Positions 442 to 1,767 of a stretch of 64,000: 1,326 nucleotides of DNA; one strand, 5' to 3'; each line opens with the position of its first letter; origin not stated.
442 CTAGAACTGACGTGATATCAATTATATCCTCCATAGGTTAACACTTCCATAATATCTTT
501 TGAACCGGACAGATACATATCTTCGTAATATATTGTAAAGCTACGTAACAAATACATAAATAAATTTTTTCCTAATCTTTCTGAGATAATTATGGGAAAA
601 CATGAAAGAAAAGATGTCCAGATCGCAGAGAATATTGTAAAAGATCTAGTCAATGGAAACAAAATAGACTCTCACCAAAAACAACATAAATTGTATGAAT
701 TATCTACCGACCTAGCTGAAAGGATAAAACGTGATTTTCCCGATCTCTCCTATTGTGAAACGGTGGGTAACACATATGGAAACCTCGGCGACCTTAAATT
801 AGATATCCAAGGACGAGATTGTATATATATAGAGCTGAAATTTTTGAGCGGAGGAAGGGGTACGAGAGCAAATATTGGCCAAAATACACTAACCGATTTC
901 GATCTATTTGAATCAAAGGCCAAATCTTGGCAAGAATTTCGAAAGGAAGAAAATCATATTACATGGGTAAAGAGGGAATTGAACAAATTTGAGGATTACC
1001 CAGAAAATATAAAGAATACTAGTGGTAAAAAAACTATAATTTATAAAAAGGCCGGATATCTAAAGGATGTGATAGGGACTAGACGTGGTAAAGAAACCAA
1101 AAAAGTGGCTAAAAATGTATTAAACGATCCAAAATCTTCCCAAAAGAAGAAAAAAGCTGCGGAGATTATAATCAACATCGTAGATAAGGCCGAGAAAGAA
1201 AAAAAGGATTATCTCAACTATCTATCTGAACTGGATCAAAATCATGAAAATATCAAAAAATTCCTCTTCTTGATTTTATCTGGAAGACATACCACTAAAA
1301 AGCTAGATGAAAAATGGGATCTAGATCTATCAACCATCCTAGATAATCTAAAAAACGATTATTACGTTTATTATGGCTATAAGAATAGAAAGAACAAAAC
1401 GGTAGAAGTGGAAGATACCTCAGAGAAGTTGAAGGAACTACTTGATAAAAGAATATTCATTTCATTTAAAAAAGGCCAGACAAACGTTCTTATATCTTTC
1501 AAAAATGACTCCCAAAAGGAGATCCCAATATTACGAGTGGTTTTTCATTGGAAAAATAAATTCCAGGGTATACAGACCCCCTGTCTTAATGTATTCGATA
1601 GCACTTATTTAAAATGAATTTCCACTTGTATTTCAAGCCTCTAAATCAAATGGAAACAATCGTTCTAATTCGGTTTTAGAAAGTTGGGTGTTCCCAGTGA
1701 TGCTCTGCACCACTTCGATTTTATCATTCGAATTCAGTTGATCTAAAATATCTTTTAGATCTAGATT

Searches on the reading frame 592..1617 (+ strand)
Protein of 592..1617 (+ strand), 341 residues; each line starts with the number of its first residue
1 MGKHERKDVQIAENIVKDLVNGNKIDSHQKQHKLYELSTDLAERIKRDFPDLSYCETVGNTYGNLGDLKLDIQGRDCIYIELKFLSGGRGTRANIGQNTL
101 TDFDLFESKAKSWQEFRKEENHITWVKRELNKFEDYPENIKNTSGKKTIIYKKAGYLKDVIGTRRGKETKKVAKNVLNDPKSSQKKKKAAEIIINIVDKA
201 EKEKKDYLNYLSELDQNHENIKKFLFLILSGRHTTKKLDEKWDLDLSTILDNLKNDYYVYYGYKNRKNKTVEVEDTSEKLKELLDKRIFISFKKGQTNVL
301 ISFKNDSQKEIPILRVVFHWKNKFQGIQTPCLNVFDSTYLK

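Call 6: search_protein_families(library=pfam, proteins=[window:592-1617:+], max_evalue=1)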
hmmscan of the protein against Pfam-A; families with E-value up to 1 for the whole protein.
window:592-1617:+ (341 aa): 3 families
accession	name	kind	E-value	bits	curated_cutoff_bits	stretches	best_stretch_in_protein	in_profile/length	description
PF24477.2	ARM_At3g06530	-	0.027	14.5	27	1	191-302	25-136/195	At3g06530-like, ARM repeats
PF18824.6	LPD11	-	0.078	13.5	27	1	249-294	7-50/69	Large polyvalent protein-associated domain 11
PF13206.11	VSG_B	-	0.24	11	25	1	164-236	110-172/352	Trypanosomal VSG domain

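Call 7: search_protein_families(library=ncbifam, proteins=[window:592-1617:+], max_evalue=1)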
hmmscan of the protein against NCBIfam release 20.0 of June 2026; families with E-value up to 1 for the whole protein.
window:592-1617:+ (341 aa): 0 families

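Call 36: search_protein_families(library=padloc, proteins=[window:592-1617:+], max_evalue=0.01)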
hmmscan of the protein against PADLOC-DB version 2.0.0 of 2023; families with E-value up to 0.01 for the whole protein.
window:592-1617:+ (341 aa): 0 families

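Call 37: search_solved_structures(query=window:592-1617:+, max_evalue=1)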
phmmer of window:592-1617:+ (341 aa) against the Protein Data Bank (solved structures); distinct sequences matched with E-value up to 1: 1.
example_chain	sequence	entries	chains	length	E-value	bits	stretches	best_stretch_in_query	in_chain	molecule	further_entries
5jcv_A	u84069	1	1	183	0.13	14.9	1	248-335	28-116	Lmo2181 protein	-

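Call 44: find_homologous_proteins(query=window:592-1617:+, max_evalue=0.001)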
Query window:592-1617:+ (341 aa): 145 proteins with E <= 0.001 among 2944 candidates; the best 120 are listed.
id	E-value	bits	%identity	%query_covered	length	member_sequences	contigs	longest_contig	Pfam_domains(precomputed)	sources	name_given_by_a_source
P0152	4.8e-222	754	100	100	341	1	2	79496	-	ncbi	-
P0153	2.7e-116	407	57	100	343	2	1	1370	-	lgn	-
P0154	3.0e-109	383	54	100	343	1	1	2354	-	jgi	-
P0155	1.3e-107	378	54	100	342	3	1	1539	-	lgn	-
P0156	4.6e-106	373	52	100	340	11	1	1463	-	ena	-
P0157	4.6e-106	373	53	100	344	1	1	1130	-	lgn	-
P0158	4.7e-106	373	52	100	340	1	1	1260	-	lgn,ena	-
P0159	1.1e-105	372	52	100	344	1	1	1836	-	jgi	jgi:hypothetical protein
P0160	3.0e-105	370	52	100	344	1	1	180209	-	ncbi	-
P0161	5.1e-105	370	52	100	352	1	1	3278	-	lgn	-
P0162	1.3e-104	368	52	100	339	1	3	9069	-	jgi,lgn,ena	-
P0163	3.4e-103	364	52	100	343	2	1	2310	-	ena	-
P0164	3.7e-103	363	52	100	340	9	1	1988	-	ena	-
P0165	4.0e-103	363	49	100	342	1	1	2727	-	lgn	-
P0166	8.3e-103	362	52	100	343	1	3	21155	-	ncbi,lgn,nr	ncbi:MAG: hypothetical protein HY325_00165 [Chloroflexi bacterium]|nr:hypothetical protein [Chlorofl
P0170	1.4e-96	342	50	100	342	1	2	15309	-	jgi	-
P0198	1.3e-58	217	38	98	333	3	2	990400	-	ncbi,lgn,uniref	ncbi:hypothetical protein ABNG03_02540 [Halorubrum sp. RMP-47]|uniref:Restriction endonuclease n=1 T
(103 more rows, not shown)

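Call 46: find_encoding_contigs(protein=P0152, flank=10000, max_places=4)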
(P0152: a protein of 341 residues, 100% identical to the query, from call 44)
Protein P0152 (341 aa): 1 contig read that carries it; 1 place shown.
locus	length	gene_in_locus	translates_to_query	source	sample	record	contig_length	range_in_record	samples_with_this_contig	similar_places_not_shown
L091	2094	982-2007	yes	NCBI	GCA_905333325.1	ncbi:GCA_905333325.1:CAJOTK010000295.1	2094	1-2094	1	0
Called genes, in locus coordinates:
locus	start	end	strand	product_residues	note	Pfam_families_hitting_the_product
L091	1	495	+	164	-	?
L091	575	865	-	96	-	PF01475:FUR (weak)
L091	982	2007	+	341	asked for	-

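Call 47: find_encoding_contigs(protein=P0198, flank=4000, max_places=2)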
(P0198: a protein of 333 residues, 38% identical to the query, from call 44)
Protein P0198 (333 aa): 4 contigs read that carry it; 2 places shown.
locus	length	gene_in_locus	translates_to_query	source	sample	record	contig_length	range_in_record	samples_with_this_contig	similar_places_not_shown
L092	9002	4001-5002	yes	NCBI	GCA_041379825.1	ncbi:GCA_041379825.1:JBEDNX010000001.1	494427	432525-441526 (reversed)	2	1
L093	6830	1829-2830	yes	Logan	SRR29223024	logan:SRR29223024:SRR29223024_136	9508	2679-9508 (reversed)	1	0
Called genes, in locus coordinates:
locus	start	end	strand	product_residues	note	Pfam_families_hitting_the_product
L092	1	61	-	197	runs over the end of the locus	PF26243:DUF8056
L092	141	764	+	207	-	PF01255:Prenyltransf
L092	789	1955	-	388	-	PF01384:PHO4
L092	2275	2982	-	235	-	PF00378:ECH_1, PF16113:ECH_2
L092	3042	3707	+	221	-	PF23426:DUF7114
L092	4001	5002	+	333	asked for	-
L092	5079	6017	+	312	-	PF16881:LIAS_N, PF04055:Radical_SAM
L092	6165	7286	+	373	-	PF02653:BPD_transp_2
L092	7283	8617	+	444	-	PF02653:BPD_transp_2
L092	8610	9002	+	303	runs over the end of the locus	PF00005:ABC_tran, PF13304:AAA_21 (faint), PF12399:BCA_ABC_TP_C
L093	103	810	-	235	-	PF00378:ECH_1, PF16113:ECH_2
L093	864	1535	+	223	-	PF23426:DUF7114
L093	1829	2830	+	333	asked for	-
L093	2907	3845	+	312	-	PF16881:LIAS_N, PF04055:Radical_SAM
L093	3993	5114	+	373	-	PF02653:BPD_transp_2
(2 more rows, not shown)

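Call 48: find_encoding_contigs(protein=P0160, flank=5000, max_places=2)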
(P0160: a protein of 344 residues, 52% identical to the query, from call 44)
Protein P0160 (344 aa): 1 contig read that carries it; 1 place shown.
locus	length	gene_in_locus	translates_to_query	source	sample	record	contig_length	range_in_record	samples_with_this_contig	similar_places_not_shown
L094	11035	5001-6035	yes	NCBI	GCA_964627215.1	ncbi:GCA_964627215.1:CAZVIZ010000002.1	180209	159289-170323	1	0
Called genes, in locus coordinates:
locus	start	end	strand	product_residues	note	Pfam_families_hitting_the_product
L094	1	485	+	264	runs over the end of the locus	PF00696:AA_kinase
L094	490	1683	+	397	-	PF00202:Aminotran_3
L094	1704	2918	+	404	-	PF00764:Arginosuc_synth, PF20979:Arginosuc_syn_C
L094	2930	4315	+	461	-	PF00206:Lyase_1, PF14698:ASL_C2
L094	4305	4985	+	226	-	PF00834:Ribul_P_3_epim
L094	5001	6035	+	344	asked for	-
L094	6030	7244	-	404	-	PF02384:N6_Mtase, PF05175:MTS, PF13489:Methyltransf_23 (weak), PF13847:Methyltransf_31 (weak), PF07669:Eco57I, PF13649:Methyltransf_25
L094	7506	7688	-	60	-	PF00830:Ribosomal_L28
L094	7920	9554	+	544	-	PF02734:Dak2, PF21645:FakA-like_M, PF13684:FakA-like_C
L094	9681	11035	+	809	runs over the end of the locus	PF17191:RecG_wedge, PF01336:tRNA_anti-codon (faint), PF00270:DEAD, PF04851:ResIII (weak), PF00271:Helicase_C, PF19833:RecG_dom3_C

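Call 49: find_encoding_contigs(protein=P0166, flank=5000, max_places=2)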
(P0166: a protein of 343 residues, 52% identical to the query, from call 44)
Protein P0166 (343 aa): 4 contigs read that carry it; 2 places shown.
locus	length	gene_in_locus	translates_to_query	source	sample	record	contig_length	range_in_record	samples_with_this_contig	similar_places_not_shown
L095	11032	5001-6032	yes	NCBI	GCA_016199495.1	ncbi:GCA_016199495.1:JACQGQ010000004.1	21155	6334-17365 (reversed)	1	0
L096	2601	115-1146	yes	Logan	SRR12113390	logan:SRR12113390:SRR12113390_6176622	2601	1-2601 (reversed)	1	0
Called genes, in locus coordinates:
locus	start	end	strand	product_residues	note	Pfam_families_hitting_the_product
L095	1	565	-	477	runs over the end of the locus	PF01171:ATP_bind_3, PF09179:TilS (weak), PF11734:TilS_C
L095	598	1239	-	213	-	-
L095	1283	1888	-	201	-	-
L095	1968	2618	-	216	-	PF10105:DUF2344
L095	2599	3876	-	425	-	PF01595:CNNM, PF00571:CBS (faint), PF03471:CorC_HlyC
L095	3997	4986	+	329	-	PF00814:TsaD, PF22521:HypF_C_2 (weak)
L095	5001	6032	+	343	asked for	-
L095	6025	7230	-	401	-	PF02384:N6_Mtase, PF13489:Methyltransf_23 (weak), PF01170:UPF0020 (faint), PF05175:MTS, PF13649:Methyltransf_25, PF13847:Methyltransf_31, PF07669:Eco57I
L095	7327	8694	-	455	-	PF11013:DUF2851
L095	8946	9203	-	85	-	PF12844:HTH_19, PF13560:HTH_31, PF01381:HTH_3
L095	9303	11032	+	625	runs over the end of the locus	PF01833:TIG (faint), PF17936:Big_6 (faint), PF25788:Ig_Rha78A_N (weak)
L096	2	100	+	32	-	?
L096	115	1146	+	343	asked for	-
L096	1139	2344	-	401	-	PF02384:N6_Mtase, PF13489:Methyltransf_23 (weak), PF01170:UPF0020 (faint), PF05175:MTS, PF13649:Methyltransf_25, PF13847:Methyltransf_31, PF07669:Eco57I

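Call 50: find_encoding_contigs(protein=P0170, flank=5000, max_places=2)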
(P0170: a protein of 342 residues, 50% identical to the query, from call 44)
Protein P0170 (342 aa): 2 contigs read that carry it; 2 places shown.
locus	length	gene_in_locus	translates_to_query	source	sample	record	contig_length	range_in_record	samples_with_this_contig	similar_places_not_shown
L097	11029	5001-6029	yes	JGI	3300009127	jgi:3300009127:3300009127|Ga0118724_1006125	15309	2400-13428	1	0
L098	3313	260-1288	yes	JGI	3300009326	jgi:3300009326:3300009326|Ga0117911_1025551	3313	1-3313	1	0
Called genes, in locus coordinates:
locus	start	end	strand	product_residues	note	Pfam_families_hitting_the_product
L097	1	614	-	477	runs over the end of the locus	PF01171:ATP_bind_3, PF11734:TilS_C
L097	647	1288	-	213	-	-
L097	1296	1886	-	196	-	-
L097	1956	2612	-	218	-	PF10105:DUF2344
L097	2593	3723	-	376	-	PF01595:CNNM, PF00571:CBS (weak), PF03471:CorC_HlyC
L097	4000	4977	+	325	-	PF00814:TsaD, PF22521:HypF_C_2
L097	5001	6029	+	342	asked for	-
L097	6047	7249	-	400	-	PF02384:N6_Mtase, PF05175:MTS, PF13489:Methyltransf_23 (weak), PF07669:Eco57I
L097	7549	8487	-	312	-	PF11013:DUF2851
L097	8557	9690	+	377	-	-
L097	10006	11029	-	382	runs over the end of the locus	PF00248:Aldo_ket_red, PF13746:Fer4_18 (faint)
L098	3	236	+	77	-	?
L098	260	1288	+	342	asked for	-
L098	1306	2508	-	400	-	PF02384:N6_Mtase, PF05175:MTS, PF13489:Methyltransf_23 (weak), PF07669:Eco57I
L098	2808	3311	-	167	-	?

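Call 65: predict_structure(alignment_id=A4)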
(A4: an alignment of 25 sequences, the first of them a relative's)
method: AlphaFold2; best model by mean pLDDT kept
length: 341 residues; sequences in the alignment: 25
mean_pLDDT: 90.6   pTM: 0.87
mean pLDDT of the five models: 90.6, 90.4, 89.2, 88.7, 88.7
residues with pLDDT >= 90: 240; 70-90: 84; 50-70: 17; < 50: 0
segments of 3 or more residues with pLDDT < 50: none
pLDDT, mean of each block of 10 residues (from residue 1): 78 96 95 94 95 88 80 89 89 91 96 95 94 94 84 93 88 96 97 96 95 97 94 89 88 84 78 86 93 95 97 92 71 93 87
secondary structure, 60 per line:
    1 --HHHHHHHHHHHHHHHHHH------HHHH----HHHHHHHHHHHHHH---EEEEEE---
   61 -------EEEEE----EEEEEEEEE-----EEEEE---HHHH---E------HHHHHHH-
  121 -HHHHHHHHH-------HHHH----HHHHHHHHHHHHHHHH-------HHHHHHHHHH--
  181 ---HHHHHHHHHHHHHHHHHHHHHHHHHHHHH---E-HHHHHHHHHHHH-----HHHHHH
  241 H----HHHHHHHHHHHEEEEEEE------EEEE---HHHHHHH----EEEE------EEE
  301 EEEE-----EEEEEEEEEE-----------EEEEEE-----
elements in order: H3-20 H27-30 H35-48 E52-57 E68-72 E77-85 E91-95 H99-102 H113-119 H122-130 H138-141 H146-161 H169-178 H184-212 H218-229 H235-241 H246-256 E257-263 E270-273 H277-283 E288-291 E298-304 E310-319 E331-336
